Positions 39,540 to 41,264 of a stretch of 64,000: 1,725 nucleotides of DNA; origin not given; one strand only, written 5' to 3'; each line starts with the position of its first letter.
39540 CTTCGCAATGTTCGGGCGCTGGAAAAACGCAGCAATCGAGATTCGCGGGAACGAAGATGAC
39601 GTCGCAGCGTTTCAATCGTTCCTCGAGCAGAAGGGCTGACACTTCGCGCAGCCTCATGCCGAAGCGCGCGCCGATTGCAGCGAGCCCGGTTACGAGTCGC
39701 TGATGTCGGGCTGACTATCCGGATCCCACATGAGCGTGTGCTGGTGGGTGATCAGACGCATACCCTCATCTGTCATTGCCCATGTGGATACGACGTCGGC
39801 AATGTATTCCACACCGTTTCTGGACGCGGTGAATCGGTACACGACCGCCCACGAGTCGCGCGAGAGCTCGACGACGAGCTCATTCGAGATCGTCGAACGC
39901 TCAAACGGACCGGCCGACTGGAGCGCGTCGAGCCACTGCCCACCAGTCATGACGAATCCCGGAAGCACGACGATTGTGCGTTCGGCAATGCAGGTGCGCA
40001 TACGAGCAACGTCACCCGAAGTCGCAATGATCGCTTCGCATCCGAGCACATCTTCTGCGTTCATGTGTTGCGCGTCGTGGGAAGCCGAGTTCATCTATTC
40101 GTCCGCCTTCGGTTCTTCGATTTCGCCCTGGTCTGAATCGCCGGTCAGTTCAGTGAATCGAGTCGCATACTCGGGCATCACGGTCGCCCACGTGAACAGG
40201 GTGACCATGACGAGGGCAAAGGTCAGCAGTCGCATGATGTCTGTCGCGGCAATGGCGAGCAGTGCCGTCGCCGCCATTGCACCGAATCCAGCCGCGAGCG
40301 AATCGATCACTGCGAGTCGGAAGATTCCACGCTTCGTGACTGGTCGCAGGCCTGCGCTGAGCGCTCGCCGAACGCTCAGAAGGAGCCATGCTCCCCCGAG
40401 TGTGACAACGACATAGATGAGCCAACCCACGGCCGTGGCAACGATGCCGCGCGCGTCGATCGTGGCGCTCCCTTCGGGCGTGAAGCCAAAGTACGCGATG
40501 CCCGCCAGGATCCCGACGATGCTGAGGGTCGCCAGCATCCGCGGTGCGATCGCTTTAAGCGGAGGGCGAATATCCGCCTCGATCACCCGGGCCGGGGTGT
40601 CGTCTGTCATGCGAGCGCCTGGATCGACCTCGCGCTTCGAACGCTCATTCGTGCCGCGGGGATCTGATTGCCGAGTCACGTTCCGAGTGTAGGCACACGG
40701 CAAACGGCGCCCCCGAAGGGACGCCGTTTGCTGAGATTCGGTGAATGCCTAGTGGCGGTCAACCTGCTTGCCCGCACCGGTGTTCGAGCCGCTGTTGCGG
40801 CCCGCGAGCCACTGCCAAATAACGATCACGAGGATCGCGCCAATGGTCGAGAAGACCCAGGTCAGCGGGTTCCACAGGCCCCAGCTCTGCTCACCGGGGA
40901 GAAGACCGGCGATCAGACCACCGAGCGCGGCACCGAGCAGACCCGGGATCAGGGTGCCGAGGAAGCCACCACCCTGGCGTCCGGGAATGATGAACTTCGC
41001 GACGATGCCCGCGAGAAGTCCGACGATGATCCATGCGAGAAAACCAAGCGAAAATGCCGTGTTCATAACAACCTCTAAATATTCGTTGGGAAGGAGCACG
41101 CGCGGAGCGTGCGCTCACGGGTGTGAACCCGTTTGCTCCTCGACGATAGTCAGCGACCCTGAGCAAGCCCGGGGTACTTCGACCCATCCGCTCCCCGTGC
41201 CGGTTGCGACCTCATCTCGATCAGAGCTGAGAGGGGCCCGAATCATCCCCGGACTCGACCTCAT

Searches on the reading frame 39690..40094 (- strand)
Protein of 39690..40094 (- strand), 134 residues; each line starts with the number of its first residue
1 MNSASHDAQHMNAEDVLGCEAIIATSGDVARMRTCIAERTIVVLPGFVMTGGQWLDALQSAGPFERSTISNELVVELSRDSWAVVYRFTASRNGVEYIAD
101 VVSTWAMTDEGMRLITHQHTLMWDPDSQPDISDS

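Call 31: search_protein_families(library=pfam, proteins=[window:39690-40094:-])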
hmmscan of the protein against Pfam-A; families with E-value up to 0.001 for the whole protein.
window:39690-40094:- (134 aa): 0 families

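Call 65: search_protein_families(library=pfam, proteins=[window:39690-40094:-], max_evalue=1)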
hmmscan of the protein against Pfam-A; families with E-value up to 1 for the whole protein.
window:39690-40094:- (134 aa): 2 families
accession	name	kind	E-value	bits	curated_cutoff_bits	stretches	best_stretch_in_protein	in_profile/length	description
PF19460.4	DUF5997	-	0.11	13.1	27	1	52-78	39-65/108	Family of unknown function (DUF5997)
PF18310.7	DUF5605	-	0.13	12.7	25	1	89-112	27-50/73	Domain of unknown function (DUF5605)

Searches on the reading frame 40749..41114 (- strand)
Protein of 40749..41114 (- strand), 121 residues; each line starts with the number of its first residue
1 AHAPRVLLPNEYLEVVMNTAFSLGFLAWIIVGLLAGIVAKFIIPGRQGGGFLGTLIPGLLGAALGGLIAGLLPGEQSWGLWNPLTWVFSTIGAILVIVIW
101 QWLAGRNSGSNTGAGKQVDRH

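Call 31: search_protein_families(library=pfam, proteins=[window:40749-41114:-])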
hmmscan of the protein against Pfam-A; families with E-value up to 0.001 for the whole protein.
window:40749-41114:- (121 aa): 0 families

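Call 65: search_protein_families(library=pfam, proteins=[window:40749-41114:-], max_evalue=1)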
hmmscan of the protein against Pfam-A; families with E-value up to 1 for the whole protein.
window:40749-41114:- (121 aa): 4 families
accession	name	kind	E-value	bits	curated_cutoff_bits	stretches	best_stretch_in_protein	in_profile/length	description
PF04226.18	Transgly_assoc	-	0.0014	19.2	25.3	1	58-103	4-47/49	Transglycosylase associated protein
PF17453.7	Sigma_M_inh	-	0.14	13.1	25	1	18-56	36-74/96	Sigma-M inhibitor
PF05745.16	CRPA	-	0.18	12.3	23.6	1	14-62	57-105/150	Chlamydia 15 kDa cysteine-rich outer membrane protein (CRPA)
PF10871.13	DUF2748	-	0.41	9.8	25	1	89-118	148-176/439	Protein of unknown function (DUF2748)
